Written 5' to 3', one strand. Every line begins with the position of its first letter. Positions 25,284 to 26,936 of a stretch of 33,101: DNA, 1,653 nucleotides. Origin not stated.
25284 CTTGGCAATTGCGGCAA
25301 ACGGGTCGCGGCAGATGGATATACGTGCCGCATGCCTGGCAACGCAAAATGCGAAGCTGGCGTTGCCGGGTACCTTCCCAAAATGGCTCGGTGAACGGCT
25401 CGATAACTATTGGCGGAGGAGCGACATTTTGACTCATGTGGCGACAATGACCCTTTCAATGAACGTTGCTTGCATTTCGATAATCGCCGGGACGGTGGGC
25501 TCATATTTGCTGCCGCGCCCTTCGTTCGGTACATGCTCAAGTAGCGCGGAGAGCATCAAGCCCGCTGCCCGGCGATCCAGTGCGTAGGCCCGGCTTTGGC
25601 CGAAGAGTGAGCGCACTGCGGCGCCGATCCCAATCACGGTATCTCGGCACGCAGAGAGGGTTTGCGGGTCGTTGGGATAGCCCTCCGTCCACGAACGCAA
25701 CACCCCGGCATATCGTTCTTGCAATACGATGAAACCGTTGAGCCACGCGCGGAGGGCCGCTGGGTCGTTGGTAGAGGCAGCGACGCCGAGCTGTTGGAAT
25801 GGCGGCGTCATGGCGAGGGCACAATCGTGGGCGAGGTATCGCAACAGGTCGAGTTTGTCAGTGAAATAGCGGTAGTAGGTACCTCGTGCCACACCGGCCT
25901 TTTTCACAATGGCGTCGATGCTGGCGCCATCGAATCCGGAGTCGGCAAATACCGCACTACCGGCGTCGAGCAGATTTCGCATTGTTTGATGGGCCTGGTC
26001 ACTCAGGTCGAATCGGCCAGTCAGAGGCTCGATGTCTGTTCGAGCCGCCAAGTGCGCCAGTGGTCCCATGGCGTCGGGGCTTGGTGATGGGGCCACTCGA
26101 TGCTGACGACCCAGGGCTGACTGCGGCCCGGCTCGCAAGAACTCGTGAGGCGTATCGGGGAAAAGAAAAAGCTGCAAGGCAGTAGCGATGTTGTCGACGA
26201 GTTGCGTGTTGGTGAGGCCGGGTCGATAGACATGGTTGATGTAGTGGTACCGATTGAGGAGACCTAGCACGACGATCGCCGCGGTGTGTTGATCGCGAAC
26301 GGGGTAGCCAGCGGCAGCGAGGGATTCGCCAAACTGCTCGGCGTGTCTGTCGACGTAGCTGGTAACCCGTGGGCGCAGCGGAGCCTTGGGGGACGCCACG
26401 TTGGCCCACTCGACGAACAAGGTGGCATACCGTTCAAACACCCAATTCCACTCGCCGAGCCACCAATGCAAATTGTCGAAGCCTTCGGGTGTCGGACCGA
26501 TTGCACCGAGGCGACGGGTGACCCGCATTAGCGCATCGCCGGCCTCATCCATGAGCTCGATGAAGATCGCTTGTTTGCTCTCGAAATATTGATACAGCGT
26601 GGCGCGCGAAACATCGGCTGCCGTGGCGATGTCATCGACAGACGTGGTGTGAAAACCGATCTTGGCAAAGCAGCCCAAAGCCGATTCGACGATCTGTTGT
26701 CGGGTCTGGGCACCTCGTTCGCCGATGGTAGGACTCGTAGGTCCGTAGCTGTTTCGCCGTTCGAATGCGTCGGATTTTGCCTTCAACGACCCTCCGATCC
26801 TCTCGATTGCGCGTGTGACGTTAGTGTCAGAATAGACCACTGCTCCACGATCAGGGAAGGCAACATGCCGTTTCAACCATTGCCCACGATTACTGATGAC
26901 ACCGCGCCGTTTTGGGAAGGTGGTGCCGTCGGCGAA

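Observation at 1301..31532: A 14-bp palindrome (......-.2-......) marks every divergent promoter region: candidate regulon-wide operator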

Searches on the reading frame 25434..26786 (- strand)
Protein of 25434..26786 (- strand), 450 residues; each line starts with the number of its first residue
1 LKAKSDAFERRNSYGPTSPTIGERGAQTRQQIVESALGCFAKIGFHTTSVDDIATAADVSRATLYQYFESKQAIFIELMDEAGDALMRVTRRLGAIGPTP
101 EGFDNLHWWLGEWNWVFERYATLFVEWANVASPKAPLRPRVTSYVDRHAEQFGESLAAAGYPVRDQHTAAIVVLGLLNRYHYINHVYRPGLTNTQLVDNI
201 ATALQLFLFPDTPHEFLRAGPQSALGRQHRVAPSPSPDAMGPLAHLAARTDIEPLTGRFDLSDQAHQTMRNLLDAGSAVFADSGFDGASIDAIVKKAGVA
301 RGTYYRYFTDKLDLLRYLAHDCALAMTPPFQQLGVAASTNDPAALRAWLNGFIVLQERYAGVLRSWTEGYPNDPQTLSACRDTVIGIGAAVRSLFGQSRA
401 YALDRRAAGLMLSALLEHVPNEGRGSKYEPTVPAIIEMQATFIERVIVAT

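Call 14: find_homologous_proteins(query=window:25434-26786:-, max_evalue=1e-10)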
Query window:25434-26786:- (450 aa): 187 proteins with E <= 1e-10 among 8000 candidates; the best 120 are listed.
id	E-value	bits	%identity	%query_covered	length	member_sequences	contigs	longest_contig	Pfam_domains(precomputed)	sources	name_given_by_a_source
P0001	0.0e+0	1026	100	100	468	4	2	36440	PF00440.30,PF02796.22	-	-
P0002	2.5e-170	585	58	100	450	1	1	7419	PF00440.30,PF02796.22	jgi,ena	-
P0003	3.4e-164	565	58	98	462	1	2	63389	PF00440.30,PF02796.22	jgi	jgi:AcrR family transcriptional regulator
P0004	3.3e-163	562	57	98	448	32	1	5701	PF00440.30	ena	-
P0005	1.2e-160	553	57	98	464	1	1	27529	PF00440.30,PF02796.22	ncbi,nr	ncbi:MAG: TetR/AcrR family transcriptional regulator [Actinomycetota bacterium]|nr:TetR/AcrR family 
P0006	2.2e-160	553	56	98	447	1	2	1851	PF00440.30,PF02796.22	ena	-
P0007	6.3e-160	551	55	100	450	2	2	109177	PF00440.30,PF02796.22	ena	-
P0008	1.9e-159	549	57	98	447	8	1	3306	PF00440.30,PF02796.22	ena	-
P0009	1.7e-158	546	57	99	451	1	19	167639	PF00440.30,PF02796.22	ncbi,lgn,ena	-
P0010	1.0e-157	544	55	100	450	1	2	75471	PF00440.30,PF02796.22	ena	-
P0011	3.6e-156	539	56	98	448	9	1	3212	PF00440.30,PF02796.22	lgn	-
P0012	1.1e-155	537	56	99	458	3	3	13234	PF00440.30,PF02796.22,PF13022.13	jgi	-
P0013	3.8e-155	535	55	99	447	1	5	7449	PF00440.30,PF02796.22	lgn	-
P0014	2.5e-154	533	56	98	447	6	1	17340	PF00440.30,PF02796.22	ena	-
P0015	6.9e-154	531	55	99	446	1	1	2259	PF00440.30,PF02796.22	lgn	-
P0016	8.0e-154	531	57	95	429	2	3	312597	PF00440.30,PF02796.22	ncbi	ncbi:MAG: TetR/AcrR family transcriptional regulator [Acidimicrobiia bacterium]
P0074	3.6e-107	377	45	99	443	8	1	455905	PF00440.30,PF02796.22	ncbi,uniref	ncbi:TetR/AcrR family transcriptional regulator [Streptomyces sp. NPDC048254]|uniref:TetR/AcrR famil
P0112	1.8e-95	339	41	97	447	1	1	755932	PF00440.30,PF02796.22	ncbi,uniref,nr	ncbi:TetR/AcrR family transcriptional regulator [Cryptosporangium aurantiacum]|uniref:Transcriptiona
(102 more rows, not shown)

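Call 16: find_related_loci(query=window:25434-26786:-, collection=genome_contigs, flank=10000)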
Query window:25434-26786:- (450 aa) in genome_contigs; peptide patterns used: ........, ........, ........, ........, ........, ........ (x = any residue, [..] = any of these).
40 stretches matched a pattern; 15 encode a relative of the query (tblastn E <= 1e-3); 15 distinct loci.
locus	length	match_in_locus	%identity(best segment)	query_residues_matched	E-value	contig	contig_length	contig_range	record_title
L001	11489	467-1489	33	10-369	7e-50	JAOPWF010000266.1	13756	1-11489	MAG: Mycobacterium sp. isolate RYN_167 scaffold_312496, whole genome shotgun sequence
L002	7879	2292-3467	26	18-377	2e-27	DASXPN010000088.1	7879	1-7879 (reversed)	MAG TPA_asm: Acidimicrobiales bacterium isolate SMAG_U5409 k141_5105171, whole genome shotgun sequence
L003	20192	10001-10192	39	11-311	1e-9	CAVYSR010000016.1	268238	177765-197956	MAG: uncultured proteobacterium isolate MFD05521.bin.3.166 genome assembly, contig: contig_34457, whole genome shotgun s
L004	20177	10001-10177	38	16-311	1e-8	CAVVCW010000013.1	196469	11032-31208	MAG: uncultured Alphaproteobacteria bacterium isolate MFD02671.bin.1.139 genome assembly, contig: contig_37632, whole ge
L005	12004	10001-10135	52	29-74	2e-8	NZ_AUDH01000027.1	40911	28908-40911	Rubritepida flocculans DSM 14296 H596DRAFT_scaffold00026.26_C, whole genome shotgun sequence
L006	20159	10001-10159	43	26-315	2e-8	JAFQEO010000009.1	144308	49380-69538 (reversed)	MAG: Peptococcaceae bacterium isolate RGIG1748 Goat_Cecum-3__c144835, whole genome shotgun sequence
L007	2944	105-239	52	29-74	2e-8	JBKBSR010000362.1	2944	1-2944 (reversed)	MAG: Roseococcus sp. isolate 21I_069.bin.65 NODE_21961_length_2944_cov_2.674814, whole genome shotgun sequence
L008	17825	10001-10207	34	11-318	3e-8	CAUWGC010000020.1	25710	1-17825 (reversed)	MAG: uncultured Clostridia bacterium isolate ERS329806__bin63 genome assembly, contig: ERS329806_NODE_2178_length_25710_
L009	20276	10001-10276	39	18-349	3e-8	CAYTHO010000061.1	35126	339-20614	MAG TPA_asm: uncultured Anaerolineaceae bacterium isolate SRP167436_co1_223 genome assembly, contig: NODE_1672_length_35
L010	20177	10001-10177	36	16-311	9e-8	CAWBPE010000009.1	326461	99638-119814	MAG: uncultured Alphaproteobacteria bacterium isolate MFD09671.bin.1.108 genome assembly, contig: contig_164, whole geno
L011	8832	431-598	34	27-321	7e-7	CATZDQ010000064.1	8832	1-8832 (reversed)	MAG TPA_asm: uncultured Clostridiaceae bacterium isolate ERR9492491_bin.16_MetaWRAP_v1.3_MAG genome assembly, contig: ER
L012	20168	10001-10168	32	27-321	1e-6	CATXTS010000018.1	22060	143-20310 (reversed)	MAG TPA_asm: uncultured Clostridiaceae bacterium isolate ERR9492523_bin.40_MetaWRAP_v1.3_MAG genome assembly, contig: ER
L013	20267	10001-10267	29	23-106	1e-6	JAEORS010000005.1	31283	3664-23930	MAG: Candidatus Thorarchaeota archaeon isolate Yap125.bin7.129 contig_941, whole genome shotgun sequence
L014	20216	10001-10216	39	24-102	4e-6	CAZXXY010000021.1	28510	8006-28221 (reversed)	MAG TPA_asm: uncultured Hyphomonas sp. isolate SRP114822_co1_55 genome assembly, contig: NODE_292_length_28510_cov_156.7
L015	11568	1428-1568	43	32-78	5e-5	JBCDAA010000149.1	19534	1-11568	MAG: Myxococcota bacterium isolate P01_F01_bin.48 k141_3059481_length_19534_cov_26.7831, whole genome shotgun sequence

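Call 17: find_encoding_contigs(protein=P0003, flank=10000, max_places=1)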
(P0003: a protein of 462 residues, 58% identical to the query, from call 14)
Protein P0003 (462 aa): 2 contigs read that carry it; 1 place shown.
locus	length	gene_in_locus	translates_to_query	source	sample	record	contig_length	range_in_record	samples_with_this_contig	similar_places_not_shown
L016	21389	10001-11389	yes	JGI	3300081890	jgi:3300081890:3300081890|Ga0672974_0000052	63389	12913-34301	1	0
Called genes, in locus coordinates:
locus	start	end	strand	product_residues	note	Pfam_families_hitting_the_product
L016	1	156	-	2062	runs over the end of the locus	PF13205:Big_5 (weak), PF11974:bMG3 (faint), PF01835:MG2, PF07703:A2M_BRD, PF00207:A2M, PF17973:bMG10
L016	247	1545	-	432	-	PF02771:Acyl-CoA_dh_N, PF02770:Acyl-CoA_dh_M, PF00441:Acyl-CoA_dh_1, PF08028:Acyl-CoA_dh_2 (weak)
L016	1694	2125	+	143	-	PF13577:SnoaL_4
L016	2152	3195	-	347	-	PF00356:LacI, PF00532:Peripla_BP_1, PF13407:Peripla_BP_4, PF13377:Peripla_BP_3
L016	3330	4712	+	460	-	PF13531:SBP_bac_11 (weak), PF13416:SBP_bac_8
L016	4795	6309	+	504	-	PF16296:TM_PBP2_N, PF00528:BPD_transp_1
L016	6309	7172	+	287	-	PF00528:BPD_transp_1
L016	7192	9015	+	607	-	PF00128:Alpha-amylase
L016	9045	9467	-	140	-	PF01575:MaoC_dehydratas, PF13452:FAS1_DH_region (weak)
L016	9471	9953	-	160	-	PF13452:FAS1_DH_region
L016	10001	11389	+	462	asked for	PF00440:TetR_N, PF02796:HTH_7 (faint), PF00440:TetR_N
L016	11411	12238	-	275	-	PF00378:ECH_1, PF16113:ECH_2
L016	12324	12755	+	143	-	PF12172:zf-ChsH2, PF01796:OB_ChsH2_C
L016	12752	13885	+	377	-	PF22691:Thiolase_C_1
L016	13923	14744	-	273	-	PF00378:ECH_1, PF16113:ECH_2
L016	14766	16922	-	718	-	PF02771:Acyl-CoA_dh_N, PF00441:Acyl-CoA_dh_1, PF02771:Acyl-CoA_dh_N (weak), PF02770:Acyl-CoA_dh_M, PF00441:Acyl-CoA_dh_1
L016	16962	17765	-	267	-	PF00378:ECH_1, PF16113:ECH_2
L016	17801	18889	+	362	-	PF00106:adh_short, PF08659:KR, PF13561:adh_short_C2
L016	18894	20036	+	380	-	PF02803:Thiolase_C (weak), PF22691:Thiolase_C_1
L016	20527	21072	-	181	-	-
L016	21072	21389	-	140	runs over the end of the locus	PF06078:DUF937 (faint), PF20159:YidB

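Call 18: find_encoding_contigs(protein=P0007, flank=10000, max_places=1)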
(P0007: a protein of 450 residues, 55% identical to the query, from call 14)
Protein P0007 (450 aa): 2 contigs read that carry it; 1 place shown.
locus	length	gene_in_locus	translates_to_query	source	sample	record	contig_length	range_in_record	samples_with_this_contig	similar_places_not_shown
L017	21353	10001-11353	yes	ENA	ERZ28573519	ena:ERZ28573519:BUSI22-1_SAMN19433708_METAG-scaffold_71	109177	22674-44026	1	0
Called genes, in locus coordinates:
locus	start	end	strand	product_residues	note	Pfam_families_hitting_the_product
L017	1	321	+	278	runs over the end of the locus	-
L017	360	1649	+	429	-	-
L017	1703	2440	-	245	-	PF00106:adh_short, PF13561:adh_short_C2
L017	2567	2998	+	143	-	PF13577:SnoaL_4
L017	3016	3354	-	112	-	-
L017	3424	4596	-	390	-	PF02771:Acyl-CoA_dh_N, PF02770:Acyl-CoA_dh_M, PF00441:Acyl-CoA_dh_1, PF08028:Acyl-CoA_dh_2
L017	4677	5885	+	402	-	PF02515:CoA_transf_3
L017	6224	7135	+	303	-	-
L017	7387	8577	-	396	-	PF22691:Thiolase_C_1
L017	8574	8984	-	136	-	PF12172:zf-ChsH2, PF01796:OB_ChsH2_C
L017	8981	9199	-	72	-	-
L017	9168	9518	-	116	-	-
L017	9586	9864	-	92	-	PF13622:4HBT_3 (weak)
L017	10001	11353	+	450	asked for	PF00440:TetR_N, PF02796:HTH_7 (faint), PF00440:TetR_N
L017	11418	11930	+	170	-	-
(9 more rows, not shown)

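Call 19: find_encoding_contigs(protein=P0009, flank=10000, max_places=1)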
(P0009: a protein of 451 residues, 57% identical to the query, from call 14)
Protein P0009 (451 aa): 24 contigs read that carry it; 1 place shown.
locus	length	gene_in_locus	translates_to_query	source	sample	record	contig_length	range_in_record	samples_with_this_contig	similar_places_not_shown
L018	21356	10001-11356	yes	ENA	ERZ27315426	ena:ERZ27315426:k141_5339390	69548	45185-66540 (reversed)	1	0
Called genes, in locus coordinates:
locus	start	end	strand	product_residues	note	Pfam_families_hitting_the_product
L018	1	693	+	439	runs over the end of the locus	PF02771:Acyl-CoA_dh_N, PF02770:Acyl-CoA_dh_M, PF00441:Acyl-CoA_dh_1, PF08028:Acyl-CoA_dh_2 (weak)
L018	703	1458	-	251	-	PF00753:Lactamase_B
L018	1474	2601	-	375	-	PF04909:Amidohydro_2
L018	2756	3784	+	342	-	PF01636:APH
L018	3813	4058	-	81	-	-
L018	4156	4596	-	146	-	-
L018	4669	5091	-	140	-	PF01575:MaoC_dehydratas, PF13452:FAS1_DH_region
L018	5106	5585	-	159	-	PF13452:FAS1_DH_region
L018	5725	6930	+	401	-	PF02515:CoA_transf_3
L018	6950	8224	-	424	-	PF05631:MFS_5 (weak), PF05977:MFS_3, PF07690:MFS_1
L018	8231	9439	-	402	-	PF22691:Thiolase_C_1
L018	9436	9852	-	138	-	PF12172:zf-ChsH2, PF01796:OB_ChsH2_C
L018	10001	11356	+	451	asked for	PF00440:TetR_N, PF02796:HTH_7 (faint), PF00440:TetR_N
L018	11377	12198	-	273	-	PF00378:ECH_1, PF16113:ECH_2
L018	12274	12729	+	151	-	PF12172:zf-ChsH2, PF01796:OB_ChsH2_C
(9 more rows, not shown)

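Call 23: search_solved_structures(query=window:25434-26786:-, max_evalue=0.001, show_alignments=1)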
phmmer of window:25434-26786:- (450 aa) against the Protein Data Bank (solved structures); distinct sequences matched with E-value up to 0.001: 114 (the best 60 are shown).
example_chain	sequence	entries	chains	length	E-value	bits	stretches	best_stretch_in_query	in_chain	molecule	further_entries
9b7y_A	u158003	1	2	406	5.2e-12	48.7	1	23-101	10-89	Transcriptional repressor Mce3R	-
3nrg_A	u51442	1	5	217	3.2e-08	36.2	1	270-350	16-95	TetR family transcriptional regulator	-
6ayh_A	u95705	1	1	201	3.5e-08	36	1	27-87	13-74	TetR family transcriptional regulator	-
3ccy_A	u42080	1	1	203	4.2e-08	35.8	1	28-92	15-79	Putative TetR-family transcriptional regulator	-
3dcf_A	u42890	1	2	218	4.4e-08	35.7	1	20-175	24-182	transcriptional regulator of the TetR/AcrR family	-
6g87_A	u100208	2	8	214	1.3e-07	34.1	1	31-88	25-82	TetR/AcrR family transcriptional regulator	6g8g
6g8h_CCC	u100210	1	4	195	1.6e-07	33.8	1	32-88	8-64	Transcriptional regulatory protein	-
3cdl_A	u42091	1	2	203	2.1e-07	33.5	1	27-81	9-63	Transcriptional regulator AefR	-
3he0_A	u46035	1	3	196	3.7e-07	32.6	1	271-328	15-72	Transcriptional regulator, TetR family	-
2rae_A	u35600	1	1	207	4.6e-07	32.4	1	18-74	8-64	Transcriptional regulator, AcrR family protein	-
5aqc_A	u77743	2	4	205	4.9e-07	32.3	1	23-173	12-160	HTH-TYPE TRANSCRIPTIONAL REPRESSOR KSTR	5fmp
3mnl_A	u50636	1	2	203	5e-07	32.2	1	23-173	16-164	TRANSCRIPTIONAL REGULATORY PROTEIN (PROBABLY TETR-FAMILY)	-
5cw8_A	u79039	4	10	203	5e-07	32.2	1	23-173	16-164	HTH-type transcriptional repressor KstR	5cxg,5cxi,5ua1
5ua2_A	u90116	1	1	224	6.5e-07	31.9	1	23-173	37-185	HTH-type transcriptional repressor KstR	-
3geu_A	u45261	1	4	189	7.9e-07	31.6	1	29-130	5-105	Intercellular adhesion protein R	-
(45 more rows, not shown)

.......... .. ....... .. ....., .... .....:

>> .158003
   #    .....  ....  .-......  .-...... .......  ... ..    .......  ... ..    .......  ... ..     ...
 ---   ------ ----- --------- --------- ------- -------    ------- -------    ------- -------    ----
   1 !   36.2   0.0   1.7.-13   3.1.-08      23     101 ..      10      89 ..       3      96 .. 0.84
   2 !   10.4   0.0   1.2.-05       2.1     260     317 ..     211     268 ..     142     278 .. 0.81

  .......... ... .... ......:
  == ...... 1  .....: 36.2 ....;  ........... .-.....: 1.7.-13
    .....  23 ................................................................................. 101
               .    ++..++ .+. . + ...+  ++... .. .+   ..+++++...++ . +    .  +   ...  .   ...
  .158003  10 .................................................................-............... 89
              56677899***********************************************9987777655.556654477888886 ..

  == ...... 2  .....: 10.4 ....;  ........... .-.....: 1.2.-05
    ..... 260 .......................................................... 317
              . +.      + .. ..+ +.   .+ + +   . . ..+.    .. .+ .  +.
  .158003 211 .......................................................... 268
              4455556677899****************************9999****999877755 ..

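Call 30: find_encoding_contigs(protein=P0016, flank=10000, max_places=1)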
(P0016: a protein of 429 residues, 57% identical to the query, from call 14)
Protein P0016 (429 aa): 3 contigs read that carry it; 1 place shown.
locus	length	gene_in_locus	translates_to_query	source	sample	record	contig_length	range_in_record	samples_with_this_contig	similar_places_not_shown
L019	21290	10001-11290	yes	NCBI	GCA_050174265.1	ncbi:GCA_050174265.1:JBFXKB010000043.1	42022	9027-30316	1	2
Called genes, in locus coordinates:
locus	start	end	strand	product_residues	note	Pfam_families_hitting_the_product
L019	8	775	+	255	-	PF00378:ECH_1, PF16113:ECH_2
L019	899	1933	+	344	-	PF01636:APH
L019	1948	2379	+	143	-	PF13577:SnoaL_4, PF14534:DUF4440 (weak)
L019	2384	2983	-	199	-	PF12680:SnoaL_2 (weak)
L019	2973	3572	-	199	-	PF01613:Flavin_Reduct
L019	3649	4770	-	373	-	PF02771:Acyl-CoA_dh_N, PF02770:Acyl-CoA_dh_M, PF00441:Acyl-CoA_dh_1, PF08028:Acyl-CoA_dh_2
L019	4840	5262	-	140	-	PF01575:MaoC_dehydratas, PF13452:FAS1_DH_region (weak)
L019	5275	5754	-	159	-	PF13452:FAS1_DH_region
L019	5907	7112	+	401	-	PF02515:CoA_transf_3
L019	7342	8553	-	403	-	PF22691:Thiolase_C_1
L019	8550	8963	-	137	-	PF12172:zf-ChsH2, PF01796:OB_ChsH2_C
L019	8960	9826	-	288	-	PF13622:4HBT_3, PF20789:4HBT_3C, PF02551:Acyl_CoA_thio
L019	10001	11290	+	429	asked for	PF00440:TetR_N, PF02796:HTH_7 (faint), PF00440:TetR_N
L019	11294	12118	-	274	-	PF00378:ECH_1, PF16113:ECH_2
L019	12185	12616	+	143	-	PF12172:zf-ChsH2, PF01796:OB_ChsH2_C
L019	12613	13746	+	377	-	PF22691:Thiolase_C_1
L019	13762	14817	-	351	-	PF01636:APH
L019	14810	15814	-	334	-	PF23213: (weak), PF23212:DUF7064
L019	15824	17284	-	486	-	PF00501:AMP-binding, PF13193:AMP-binding_C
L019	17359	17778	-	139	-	PF00903:Glyoxalase (weak), PF06983:3-dmu-9_3-mt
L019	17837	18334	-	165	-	PF10604:Polyketide_cyc2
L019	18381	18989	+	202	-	PF00440:TetR_N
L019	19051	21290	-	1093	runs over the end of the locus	PF07504:FTP (weak), PF01447:Peptidase_M4, PF02868:Peptidase_M4_C, PF00041:fn3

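Call 31: find_encoding_contigs(protein=P0074, flank=10000, max_places=1)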
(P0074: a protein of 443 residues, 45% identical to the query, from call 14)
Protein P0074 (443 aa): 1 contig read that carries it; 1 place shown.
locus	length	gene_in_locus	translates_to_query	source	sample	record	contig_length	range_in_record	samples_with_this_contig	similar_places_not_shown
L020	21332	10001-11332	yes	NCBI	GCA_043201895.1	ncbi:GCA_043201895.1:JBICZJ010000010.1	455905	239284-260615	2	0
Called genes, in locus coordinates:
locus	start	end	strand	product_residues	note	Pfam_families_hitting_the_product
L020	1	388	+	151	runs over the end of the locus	PF13452:FAS1_DH_region, PF22622:MFE-2_hydrat-2_N (weak)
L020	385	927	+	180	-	PF01575:MaoC_dehydratas, PF13452:FAS1_DH_region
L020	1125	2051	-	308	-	PF00106:adh_short, PF08659:KR, PF13561:adh_short_C2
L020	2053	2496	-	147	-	PF12172:zf-ChsH2, PF01796:OB_ChsH2_C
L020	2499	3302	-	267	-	PF00378:ECH_1, PF16113:ECH_2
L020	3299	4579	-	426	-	PF00067:p450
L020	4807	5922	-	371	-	PF08240:ADH_N, PF00107:ADH_zinc_N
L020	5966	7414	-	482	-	PF00171:Aldedh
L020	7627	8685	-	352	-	PF00296:Bac_luciferase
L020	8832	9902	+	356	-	PF01636:APH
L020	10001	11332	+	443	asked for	PF00440:TetR_N, PF02796:HTH_7 (faint), PF00440:TetR_N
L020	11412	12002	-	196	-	PF00440:TetR_N, PF16925:TetR_C_13, PF21993:TetR_C_13_2 (weak)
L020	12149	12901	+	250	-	PF00106:adh_short, PF08659:KR, PF23441:SDR (weak), PF01370:Epimerase (faint), PF13561:adh_short_C2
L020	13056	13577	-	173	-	PF00866:Ring_hydroxyl_B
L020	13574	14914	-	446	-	-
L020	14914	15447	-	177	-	-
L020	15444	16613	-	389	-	PF22691:Thiolase_C_1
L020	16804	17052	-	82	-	-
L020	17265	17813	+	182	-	PF00903:Glyoxalase, PF18029:Glyoxalase_6 (weak)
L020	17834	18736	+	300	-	PF00561:Abhydrolase_1, PF12146:Hydrolase_4, PF12697:Abhydrolase_6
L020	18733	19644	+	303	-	PF01557:FAA_hydrolase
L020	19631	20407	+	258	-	PF03328:HpcH_HpaI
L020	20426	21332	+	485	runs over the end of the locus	PF00171:Aldedh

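Call 32: find_encoding_contigs(protein=P0112, flank=10000, max_places=1)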
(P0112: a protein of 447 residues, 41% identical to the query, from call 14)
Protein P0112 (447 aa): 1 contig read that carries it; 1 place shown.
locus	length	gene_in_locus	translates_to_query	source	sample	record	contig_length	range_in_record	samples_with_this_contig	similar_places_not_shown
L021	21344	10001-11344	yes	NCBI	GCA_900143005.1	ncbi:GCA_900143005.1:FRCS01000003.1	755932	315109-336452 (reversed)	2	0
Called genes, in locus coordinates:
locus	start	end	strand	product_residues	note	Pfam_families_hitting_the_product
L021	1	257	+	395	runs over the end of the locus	PF22691:Thiolase_C_1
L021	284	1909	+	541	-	PF00501:AMP-binding, PF13193:AMP-binding_C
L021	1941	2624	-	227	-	PF00440:TetR_N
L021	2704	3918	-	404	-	PF02515:CoA_transf_3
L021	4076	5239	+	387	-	PF02771:Acyl-CoA_dh_N, PF02770:Acyl-CoA_dh_M, PF00441:Acyl-CoA_dh_1 (weak)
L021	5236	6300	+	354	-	PF02771:Acyl-CoA_dh_N (weak), PF00441:Acyl-CoA_dh_1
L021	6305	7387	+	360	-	PF01408:GFO_IDH_MocA, PF02894:GFO_IDH_MocA_C, PF22725:GFO_IDH_MocA_C3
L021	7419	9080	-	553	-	PF00324:AA_permease, PF13520:AA_permease_2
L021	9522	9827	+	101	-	-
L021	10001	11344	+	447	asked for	PF00440:TetR_N, PF02796:HTH_7 (faint), PF00440:TetR_N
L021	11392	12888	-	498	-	PF00171:Aldedh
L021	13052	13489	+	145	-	PF10604:Polyketide_cyc2, PF03364:Polyketide_cyc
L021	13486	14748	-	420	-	PF00440:TetR_N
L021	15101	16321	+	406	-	PF00067:p450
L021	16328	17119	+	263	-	-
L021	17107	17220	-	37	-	-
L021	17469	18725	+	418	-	PF00067:p450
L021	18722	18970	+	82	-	PF06902:Fer4_19 (weak), PF13459:Fer4_15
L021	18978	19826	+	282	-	PF02826:2-Hacid_dh_C (faint), PF03446:NAD_binding_2, PF03807:F420_oxidored (weak), PF14833:NAD_binding_11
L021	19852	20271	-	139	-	PF11136:DUF2889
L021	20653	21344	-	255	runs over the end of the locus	PF00378:ECH_1, PF16113:ECH_2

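Call 45: find_related_loci(query=A1, collection=metagenome_contigs, flank=6000)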
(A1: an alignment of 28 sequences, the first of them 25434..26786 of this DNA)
Query A1 (450 aa) in metagenome_contigs; peptide patterns used: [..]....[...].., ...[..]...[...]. (x = any residue, [..] = any of these).
600 stretches matched a pattern (row limit reached: there are more); 338 encode a relative of the query (tblastn E <= 1e-3); the best 80 are kept; 80 distinct loci.
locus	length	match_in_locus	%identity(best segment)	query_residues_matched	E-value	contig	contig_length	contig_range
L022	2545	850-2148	46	10-445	4e-112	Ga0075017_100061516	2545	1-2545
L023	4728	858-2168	42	2-445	2e-104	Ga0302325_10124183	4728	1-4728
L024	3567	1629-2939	42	2-445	2e-104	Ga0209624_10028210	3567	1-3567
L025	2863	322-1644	41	2-450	6e-105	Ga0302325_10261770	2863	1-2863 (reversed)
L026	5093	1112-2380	42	10-445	1e-96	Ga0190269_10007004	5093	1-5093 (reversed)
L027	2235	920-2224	41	10-448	1e-97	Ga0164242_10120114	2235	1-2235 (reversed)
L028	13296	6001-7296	38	10-445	4e-91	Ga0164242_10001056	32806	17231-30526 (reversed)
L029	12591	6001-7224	40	10-421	1e-89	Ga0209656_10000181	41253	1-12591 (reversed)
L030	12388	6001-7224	41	10-421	7e-89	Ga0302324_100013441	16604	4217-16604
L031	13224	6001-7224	40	10-421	4e-88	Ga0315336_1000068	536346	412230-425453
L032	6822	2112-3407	38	10-445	7e-87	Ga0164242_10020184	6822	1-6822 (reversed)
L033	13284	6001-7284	39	10-445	6e-86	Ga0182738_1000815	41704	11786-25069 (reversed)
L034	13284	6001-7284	39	10-445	2e-85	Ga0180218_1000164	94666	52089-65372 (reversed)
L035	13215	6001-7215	39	10-421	1e-83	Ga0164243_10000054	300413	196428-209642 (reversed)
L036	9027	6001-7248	39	2-420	4e-83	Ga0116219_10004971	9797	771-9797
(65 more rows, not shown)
